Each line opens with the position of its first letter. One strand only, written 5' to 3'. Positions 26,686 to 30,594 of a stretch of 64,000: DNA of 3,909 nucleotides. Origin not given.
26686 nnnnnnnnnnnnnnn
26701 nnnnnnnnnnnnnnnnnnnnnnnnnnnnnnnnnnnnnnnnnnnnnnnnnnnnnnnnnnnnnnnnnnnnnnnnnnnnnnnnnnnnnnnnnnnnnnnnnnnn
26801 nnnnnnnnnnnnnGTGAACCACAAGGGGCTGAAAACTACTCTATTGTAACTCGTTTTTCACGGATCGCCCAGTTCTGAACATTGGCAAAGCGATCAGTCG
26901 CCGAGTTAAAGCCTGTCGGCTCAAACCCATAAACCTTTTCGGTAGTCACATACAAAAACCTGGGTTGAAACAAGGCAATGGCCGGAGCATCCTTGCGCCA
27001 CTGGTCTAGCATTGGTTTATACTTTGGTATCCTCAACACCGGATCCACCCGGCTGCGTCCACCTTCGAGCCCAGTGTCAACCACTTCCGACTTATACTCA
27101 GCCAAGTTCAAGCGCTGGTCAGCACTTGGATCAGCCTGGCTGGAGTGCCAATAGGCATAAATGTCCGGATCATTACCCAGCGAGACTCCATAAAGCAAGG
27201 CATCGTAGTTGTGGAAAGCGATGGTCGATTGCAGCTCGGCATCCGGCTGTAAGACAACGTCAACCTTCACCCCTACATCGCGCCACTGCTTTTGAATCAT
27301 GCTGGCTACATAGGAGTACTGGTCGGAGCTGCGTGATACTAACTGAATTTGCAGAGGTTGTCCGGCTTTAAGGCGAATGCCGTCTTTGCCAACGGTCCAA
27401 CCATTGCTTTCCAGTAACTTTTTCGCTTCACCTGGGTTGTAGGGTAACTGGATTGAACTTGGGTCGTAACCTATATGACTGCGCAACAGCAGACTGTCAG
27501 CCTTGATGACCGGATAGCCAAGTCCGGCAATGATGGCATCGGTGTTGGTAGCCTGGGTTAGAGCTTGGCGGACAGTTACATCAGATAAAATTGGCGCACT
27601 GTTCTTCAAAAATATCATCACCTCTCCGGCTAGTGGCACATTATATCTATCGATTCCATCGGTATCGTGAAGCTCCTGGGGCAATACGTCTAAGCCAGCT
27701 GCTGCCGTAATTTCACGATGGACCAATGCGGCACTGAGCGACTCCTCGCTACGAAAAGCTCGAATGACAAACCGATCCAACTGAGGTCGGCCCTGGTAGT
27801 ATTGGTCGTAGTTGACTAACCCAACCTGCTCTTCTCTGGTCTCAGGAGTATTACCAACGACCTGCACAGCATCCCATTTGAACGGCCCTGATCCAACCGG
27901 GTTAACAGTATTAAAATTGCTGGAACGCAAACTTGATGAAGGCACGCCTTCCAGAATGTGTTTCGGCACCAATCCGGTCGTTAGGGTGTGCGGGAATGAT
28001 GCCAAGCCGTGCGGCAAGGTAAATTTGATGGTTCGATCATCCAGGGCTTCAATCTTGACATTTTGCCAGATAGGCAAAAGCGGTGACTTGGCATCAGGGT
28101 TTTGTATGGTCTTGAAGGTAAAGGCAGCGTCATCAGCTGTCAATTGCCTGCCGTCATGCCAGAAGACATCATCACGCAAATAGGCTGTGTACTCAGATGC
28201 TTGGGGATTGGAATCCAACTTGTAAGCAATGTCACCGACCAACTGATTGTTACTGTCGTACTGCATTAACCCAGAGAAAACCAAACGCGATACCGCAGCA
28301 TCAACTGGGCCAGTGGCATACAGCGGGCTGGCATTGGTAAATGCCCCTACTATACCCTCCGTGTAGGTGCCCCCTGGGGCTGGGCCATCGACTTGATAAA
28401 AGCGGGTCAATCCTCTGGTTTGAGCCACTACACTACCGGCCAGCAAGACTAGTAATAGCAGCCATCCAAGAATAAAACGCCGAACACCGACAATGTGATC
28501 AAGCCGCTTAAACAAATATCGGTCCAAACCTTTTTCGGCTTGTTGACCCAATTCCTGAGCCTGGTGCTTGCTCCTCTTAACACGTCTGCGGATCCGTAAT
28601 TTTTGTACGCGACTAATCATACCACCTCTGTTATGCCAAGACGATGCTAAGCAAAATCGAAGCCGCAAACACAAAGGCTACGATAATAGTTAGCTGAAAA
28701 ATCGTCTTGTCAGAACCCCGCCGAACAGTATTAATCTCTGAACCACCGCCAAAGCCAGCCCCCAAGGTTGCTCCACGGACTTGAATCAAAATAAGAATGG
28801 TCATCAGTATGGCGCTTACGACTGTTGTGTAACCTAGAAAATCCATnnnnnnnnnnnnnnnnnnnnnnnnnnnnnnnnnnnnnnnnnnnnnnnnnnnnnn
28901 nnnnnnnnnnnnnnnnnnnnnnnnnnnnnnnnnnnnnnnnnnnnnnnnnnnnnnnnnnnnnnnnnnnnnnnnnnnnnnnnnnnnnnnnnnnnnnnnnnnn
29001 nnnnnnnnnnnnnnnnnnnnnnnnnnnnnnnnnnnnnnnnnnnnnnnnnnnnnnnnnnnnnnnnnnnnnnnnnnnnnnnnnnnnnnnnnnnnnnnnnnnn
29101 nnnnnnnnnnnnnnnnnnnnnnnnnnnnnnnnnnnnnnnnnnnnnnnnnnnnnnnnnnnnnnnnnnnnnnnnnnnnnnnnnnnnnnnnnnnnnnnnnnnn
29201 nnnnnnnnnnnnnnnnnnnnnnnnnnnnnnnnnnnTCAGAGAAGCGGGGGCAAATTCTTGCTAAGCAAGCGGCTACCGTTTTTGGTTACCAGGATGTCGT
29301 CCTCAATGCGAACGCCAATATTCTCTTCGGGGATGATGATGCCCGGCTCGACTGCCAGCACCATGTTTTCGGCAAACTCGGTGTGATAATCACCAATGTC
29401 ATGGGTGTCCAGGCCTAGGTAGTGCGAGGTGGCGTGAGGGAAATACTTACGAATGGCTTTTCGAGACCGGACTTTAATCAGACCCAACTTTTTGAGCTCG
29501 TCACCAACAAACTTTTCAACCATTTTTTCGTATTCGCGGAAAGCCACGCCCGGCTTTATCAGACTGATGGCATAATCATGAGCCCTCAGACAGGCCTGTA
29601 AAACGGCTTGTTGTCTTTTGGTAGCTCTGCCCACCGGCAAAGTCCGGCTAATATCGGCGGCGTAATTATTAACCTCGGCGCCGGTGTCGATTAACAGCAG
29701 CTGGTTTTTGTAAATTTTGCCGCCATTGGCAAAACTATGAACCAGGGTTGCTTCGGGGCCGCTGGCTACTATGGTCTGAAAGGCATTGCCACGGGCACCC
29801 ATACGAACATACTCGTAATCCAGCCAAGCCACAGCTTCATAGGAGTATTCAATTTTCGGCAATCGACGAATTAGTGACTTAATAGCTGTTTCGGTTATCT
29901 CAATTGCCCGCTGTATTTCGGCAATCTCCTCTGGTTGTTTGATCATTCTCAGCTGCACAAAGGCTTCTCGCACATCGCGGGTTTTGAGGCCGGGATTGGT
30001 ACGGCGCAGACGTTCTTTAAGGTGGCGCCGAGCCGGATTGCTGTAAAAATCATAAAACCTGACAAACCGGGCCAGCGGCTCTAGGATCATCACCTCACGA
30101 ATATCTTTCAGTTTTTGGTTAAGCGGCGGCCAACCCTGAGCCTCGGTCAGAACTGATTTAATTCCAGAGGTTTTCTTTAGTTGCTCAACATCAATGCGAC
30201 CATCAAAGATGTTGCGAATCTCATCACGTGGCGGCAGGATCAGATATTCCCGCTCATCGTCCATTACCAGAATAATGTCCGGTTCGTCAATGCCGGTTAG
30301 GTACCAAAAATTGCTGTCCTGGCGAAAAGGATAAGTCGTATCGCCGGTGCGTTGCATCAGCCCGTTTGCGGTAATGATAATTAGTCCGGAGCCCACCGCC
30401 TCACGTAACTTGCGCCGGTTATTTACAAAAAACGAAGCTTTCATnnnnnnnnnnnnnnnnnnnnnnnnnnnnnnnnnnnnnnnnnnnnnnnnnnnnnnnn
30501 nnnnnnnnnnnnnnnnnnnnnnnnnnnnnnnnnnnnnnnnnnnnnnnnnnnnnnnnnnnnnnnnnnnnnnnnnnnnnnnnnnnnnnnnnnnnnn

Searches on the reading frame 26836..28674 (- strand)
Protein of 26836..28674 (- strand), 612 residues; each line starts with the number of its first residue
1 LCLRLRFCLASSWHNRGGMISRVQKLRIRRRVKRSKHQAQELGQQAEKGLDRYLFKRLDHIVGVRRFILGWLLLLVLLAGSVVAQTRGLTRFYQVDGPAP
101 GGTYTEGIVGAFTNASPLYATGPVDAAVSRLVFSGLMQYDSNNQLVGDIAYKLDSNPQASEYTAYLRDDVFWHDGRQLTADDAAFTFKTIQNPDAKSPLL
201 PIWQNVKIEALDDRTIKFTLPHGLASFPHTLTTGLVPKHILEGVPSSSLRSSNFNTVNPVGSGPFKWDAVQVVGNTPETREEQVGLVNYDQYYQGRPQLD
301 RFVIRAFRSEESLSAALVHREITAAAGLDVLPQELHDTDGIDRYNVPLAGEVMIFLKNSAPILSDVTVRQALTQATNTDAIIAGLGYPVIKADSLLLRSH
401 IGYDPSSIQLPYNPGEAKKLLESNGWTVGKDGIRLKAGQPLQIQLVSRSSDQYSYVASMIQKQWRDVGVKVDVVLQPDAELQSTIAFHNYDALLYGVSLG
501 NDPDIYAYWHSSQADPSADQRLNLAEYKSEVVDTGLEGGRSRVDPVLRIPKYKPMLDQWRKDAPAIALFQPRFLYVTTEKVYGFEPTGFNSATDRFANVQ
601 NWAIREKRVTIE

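Call 26: search_protein_families(library=pfam, proteins=[window:26836-28674:-], max_evalue=0.001)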
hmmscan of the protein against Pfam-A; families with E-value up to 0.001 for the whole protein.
window:26836-28674:- (612 aa): 1 family
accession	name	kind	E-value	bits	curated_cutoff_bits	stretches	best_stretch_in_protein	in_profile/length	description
PF00496.27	SBP_bac_5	-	1.2e-62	212.6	32.4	1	145-511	2-360/368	Bacterial extracellular solute-binding proteins, family 5 Middle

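Call 57: search_protein_families(library=ncbifam, proteins=[window:26836-28674:-], max_evalue=0.001)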
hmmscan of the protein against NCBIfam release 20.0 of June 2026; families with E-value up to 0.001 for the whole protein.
window:26836-28674:- (612 aa): 10 families
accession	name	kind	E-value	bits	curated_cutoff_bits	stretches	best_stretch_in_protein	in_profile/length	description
NF045467.1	Opp4A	equivalog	1.3e-39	135.9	650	2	96-324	29-263/556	oligopeptide ABC transporter substrate-binding protein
TIGR04028.1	SBP_KPN_01854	hypoth_equivalog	1e-31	110.1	468.5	1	148-479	47-385/509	TIGR04028 family ABC transporter substrate-binding protein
TIGR02294.1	nickel_nikA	equivalog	1.2e-27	96.6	393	1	123-493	26-396/501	nickel ABC transporter substrate-binding protein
NF045468.1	Opp5A_nikA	equivalog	1.9e-17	63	600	1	134-475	46-367/488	nickel ABC transporter substrate-binding protein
NF043070.1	DppA_dipep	equivalog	2.3e-17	62.7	1005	1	118-568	46-503/535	dipeptide ABC transporter periplasmic-binding protein DppA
NF011942.0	PRK15413.1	equivalog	1.6e-16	60.1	594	1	110-584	36-496/512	glutathione ABC transporter substrate-binding protein GsiB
NF047575.1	opine_bind_CntA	exception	1.3e-15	57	800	1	145-494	77-430/535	staphylopine-dependent metal ABC transporter substrate-binding lipoprotein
NF011689.0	PRK15109.1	equivalog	1.2e-14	53.9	560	1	133-561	66-500/547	ABC transporter substrate-binding protein SapA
NF011684.0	PRK15104.1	equivalog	1.1e-10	40.9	947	1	122-213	59-149/543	oligopeptide ABC transporter substrate-binding protein OppA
NF010149.0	PRK13626.1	equivalog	0.00027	19.7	476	1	125-302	143-299/552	HTH-type transcriptional regulator SgrR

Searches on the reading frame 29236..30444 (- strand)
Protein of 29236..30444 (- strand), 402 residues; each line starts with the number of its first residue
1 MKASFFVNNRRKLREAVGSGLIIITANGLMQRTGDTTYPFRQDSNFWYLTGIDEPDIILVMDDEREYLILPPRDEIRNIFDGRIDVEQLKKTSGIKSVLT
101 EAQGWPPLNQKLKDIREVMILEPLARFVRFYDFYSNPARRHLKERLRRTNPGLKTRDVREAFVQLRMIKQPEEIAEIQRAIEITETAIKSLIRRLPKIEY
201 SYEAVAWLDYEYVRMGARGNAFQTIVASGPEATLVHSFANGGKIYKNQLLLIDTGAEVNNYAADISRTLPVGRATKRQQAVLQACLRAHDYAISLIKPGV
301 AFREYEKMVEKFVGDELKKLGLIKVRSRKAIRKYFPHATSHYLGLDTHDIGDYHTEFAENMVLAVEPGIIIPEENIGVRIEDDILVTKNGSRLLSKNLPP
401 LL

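Call 46: search_protein_families(library=pfam, proteins=[window:29236-30444:-], max_evalue=0.001)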
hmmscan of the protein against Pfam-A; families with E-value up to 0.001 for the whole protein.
window:29236-30444:- (402 aa): 2 families
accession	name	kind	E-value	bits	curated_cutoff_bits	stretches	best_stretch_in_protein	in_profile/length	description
PF00557.29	Peptidase_M24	-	6.4e-49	167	23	1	176-388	2-208/208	Metallopeptidase family M24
PF05195.22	AMP_N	-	2.6e-23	82.4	24.6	1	6-100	1-102/121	Aminopeptidase P, N-terminal domain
